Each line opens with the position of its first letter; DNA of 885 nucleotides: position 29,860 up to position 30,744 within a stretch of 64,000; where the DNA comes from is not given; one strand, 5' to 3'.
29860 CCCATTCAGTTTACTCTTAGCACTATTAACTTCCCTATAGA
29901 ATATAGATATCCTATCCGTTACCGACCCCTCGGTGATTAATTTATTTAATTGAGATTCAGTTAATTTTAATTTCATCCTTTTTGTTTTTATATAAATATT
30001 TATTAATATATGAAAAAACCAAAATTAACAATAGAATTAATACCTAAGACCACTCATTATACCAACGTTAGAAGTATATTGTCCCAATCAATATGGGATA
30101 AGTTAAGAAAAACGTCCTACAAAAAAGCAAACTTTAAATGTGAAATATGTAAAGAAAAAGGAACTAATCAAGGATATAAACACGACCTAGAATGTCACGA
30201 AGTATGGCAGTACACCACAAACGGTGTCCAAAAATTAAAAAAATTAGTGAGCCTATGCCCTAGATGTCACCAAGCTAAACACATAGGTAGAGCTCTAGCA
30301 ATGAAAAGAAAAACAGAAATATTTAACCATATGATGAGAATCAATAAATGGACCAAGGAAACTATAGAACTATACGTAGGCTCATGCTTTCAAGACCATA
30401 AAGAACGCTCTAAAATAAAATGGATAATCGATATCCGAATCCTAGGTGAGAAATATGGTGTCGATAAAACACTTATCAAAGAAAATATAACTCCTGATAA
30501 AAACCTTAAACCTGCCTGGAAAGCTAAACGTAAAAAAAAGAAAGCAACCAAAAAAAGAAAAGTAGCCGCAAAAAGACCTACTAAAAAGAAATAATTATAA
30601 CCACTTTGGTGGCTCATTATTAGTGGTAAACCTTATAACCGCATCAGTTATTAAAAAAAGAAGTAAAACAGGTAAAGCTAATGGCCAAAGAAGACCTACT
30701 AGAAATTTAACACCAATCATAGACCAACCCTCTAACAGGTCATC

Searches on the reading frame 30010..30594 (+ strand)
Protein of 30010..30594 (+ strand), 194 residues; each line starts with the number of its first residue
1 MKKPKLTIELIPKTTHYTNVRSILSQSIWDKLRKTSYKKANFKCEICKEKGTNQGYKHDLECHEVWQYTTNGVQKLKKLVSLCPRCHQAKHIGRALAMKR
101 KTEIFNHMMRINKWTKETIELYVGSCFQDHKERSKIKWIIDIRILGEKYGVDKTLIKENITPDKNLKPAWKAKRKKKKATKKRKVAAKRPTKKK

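Call 44: search_protein_families(library=pfam, max_evalue=0.001, proteins=[window:30010-30594:+])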
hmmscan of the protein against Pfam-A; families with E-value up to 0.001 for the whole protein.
window:30010-30594:+ (194 aa): 1 family
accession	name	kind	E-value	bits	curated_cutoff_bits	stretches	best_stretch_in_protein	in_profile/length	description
PF17468.7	GP52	-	0.00048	20.7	25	1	103-128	25-52/61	Phage gene product 52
